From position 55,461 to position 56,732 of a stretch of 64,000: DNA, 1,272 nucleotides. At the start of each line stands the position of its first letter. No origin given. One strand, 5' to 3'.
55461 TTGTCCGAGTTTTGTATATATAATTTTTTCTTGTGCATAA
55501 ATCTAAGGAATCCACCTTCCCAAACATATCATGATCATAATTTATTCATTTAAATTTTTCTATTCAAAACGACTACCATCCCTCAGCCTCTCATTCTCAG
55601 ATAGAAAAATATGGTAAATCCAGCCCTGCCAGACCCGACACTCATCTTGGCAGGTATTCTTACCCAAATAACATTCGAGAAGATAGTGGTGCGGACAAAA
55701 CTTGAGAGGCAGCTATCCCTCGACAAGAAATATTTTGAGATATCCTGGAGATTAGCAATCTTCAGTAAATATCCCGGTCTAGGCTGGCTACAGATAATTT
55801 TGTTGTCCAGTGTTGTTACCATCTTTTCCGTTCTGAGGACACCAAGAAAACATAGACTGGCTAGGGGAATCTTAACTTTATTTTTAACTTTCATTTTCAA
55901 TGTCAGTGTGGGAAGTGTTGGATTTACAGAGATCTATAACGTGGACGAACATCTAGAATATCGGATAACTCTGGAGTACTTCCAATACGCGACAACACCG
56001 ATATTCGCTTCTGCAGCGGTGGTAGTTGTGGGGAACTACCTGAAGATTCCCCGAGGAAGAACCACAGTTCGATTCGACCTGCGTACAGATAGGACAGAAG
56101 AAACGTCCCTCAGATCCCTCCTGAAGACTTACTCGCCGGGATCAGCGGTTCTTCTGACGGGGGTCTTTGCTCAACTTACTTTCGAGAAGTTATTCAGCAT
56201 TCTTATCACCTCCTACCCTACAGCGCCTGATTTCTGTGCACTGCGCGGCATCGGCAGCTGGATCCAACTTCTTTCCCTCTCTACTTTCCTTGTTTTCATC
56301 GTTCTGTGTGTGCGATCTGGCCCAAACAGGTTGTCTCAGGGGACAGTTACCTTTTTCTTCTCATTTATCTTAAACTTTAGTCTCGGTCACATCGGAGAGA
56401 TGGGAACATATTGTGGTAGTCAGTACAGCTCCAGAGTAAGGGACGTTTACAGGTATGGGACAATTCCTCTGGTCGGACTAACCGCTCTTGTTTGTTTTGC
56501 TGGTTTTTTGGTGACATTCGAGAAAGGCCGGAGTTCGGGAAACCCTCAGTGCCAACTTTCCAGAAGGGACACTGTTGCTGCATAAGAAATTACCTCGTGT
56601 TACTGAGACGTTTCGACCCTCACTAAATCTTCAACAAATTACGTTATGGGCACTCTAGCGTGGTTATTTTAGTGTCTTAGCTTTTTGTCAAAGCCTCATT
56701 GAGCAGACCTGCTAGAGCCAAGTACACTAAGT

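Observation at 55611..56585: Intronless 324-aa ORF for a novel internally duplicated 8-TM protein nested in a NEK intron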

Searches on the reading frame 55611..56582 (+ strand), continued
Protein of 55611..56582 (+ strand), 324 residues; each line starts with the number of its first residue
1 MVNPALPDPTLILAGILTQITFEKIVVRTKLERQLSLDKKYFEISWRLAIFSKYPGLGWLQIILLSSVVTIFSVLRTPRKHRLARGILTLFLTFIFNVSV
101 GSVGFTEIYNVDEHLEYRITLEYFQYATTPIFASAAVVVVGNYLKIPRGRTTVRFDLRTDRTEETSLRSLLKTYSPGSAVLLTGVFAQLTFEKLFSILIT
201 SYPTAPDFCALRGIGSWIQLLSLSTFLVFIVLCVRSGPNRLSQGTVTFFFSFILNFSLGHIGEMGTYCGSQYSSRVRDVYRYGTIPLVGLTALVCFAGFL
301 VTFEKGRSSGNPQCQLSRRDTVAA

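Call 48: list_cluster_members(proteins=[P0021, P0023, P0025, P0029, P0030, P0033, P0036, P0038, P0039, P0040])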
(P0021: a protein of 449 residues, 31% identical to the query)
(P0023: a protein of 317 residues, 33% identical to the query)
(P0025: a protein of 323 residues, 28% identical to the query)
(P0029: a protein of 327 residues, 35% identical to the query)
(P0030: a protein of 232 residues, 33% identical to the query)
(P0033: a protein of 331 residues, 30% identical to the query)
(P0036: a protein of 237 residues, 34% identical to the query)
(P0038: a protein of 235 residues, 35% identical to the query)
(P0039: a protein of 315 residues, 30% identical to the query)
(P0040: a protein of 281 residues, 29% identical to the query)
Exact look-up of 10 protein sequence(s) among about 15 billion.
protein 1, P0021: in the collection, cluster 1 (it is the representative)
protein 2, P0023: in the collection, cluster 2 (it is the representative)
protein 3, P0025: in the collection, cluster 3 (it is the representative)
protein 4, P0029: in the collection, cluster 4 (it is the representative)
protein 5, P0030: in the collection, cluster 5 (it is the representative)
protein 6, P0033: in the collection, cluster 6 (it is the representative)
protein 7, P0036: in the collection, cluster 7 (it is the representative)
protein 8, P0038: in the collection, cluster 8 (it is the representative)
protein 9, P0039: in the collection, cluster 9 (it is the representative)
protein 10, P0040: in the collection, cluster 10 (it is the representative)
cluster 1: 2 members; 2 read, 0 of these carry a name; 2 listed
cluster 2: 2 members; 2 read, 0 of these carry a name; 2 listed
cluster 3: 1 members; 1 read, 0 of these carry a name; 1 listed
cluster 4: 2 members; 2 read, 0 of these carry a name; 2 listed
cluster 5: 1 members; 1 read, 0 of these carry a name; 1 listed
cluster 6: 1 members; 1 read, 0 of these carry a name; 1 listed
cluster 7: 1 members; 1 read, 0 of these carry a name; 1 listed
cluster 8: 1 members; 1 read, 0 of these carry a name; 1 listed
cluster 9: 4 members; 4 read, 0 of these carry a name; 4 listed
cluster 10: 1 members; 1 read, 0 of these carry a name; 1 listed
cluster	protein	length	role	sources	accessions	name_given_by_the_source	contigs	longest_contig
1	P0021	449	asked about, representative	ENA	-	-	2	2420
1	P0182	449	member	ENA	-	-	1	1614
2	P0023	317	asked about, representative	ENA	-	-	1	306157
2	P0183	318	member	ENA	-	-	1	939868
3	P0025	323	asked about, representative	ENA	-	-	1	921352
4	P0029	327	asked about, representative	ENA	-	-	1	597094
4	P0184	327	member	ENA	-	-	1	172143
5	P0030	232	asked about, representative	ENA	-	-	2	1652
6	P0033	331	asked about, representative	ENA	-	-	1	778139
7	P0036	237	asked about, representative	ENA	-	-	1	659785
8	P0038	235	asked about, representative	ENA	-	-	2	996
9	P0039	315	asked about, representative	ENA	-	-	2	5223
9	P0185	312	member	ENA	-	-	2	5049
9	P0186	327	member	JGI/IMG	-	-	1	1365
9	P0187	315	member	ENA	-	-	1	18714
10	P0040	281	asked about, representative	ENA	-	-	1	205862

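Call 50: find_encoding_contigs(protein=P0025, flank=6000, max_places=2)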
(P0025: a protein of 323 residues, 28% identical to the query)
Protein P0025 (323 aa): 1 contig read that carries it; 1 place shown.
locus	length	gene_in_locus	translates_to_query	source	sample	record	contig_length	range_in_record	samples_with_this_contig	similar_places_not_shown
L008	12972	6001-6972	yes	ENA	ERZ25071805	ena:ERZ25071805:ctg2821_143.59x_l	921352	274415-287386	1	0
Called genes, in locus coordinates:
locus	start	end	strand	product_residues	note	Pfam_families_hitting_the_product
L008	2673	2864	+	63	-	-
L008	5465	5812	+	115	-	-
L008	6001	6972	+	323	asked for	-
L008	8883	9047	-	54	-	-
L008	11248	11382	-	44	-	-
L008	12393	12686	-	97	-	-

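Call 51: find_encoding_contigs(protein=P0033, flank=6000, max_places=2)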
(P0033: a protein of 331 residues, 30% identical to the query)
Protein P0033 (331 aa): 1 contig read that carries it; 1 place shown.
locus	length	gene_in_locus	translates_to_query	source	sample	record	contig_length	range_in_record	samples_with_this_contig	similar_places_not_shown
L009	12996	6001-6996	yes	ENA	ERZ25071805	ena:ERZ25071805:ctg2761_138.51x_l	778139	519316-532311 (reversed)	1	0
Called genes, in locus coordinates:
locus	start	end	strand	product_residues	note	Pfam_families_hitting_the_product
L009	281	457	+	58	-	-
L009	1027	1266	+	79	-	-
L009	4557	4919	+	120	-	-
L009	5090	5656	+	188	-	-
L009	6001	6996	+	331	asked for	-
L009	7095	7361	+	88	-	-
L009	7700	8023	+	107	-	-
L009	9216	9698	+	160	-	-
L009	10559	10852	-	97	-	-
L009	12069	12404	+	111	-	-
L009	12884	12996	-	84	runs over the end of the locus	-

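Call 52: find_encoding_contigs(protein=P0029, flank=6000, max_places=2)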
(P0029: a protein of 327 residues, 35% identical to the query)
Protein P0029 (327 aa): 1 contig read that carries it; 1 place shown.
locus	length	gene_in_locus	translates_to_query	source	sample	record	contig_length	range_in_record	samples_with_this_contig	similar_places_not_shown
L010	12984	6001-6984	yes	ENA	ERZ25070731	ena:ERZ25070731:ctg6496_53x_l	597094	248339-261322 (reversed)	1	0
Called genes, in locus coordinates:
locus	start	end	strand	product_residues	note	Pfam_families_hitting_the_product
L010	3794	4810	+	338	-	-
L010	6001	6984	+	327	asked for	-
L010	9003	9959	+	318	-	-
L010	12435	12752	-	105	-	-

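Call 57: fold_search(model_id=the predicted structure, library=viral)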
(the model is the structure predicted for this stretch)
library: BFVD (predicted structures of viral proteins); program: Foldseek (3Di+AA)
matches with E <= 10: 87; with E <= 0.001: 0
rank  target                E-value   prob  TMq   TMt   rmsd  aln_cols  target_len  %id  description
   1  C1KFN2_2              1.1e-01  0.28  0.16  0.06  32.7       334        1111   11  Putative tail fibre protein [Lactobacillus phage Lb338-1]
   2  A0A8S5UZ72            1.6e+00  0.06  0.14  0.08  34.1       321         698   11  Spherulation-specific family 4 [Siphoviridae sp. ctPNJ4]
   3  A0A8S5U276            1.6e+00  0.04  0.11  0.12  25.6       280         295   10  Minor capsid protein [Siphoviridae sp. ctqzz19]
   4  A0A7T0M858            1.6e+00  0.13  0.15  0.16  26.9       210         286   16  p31 [Pistachio virus X]
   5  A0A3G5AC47            1.9e+00  0.21  0.27  0.33  19.6       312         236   11  Uncharacterized protein [Hyperionvirus sp.]
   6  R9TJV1                2.3e+00  0.04  0.13  0.08  28.8       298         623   10  Uncharacterized protein [Vibrio phage nt-1]
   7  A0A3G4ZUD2            2.4e+00  0.05  0.14  0.08  24.8       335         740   10  chitin synthase [Edafosvirus sp.]
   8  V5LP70                2.4e+00  0.04  0.13  0.13  20.9       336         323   11  (no name in the UniProt tables at hand)
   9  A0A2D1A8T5            2.5e+00  0.11  0.26  0.21  14.6       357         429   13  Glycoprotein M [vespertilionid gammaherpesvirus 3]
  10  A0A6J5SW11            2.6e+00  0.05  0.16  0.09  39.0       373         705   11  Uncharacterized protein [uncultured Caudovirales phage]
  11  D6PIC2                2.7e+00  0.04  0.12  0.12  24.8       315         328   10  (no name in the UniProt tables at hand)
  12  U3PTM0                2.9e+00  0.10  0.14  0.21  15.0       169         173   10  (no name in the UniProt tables at hand)
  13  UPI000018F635         2.9e+00  0.08  0.16  0.18  36.4       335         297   10  (no name look-up for this kind of identifier)
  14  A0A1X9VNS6            3.0e+00  0.07  0.17  0.19  26.9       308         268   15  Uncharacterized protein (Fragment) [Mimivirus AB-566-O17]
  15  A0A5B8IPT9            3.1e+00  0.06  0.20  0.16  24.5       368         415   13  Uncharacterized protein [Mimiviridae sp. ChoanoV1]
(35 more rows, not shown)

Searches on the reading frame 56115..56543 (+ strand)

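Call 60: search_protein_families(library=pfam, proteins=[window:56115-56543:+], max_evalue=10)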
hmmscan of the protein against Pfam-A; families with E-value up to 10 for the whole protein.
seq(143 aa): 1 family
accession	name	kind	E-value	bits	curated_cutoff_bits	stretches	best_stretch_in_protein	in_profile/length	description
PF16954.10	HRG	-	1.8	9.4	27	1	45-70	6-31/52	Haem-transporter, endosomal/lysosomal, haem-responsive gene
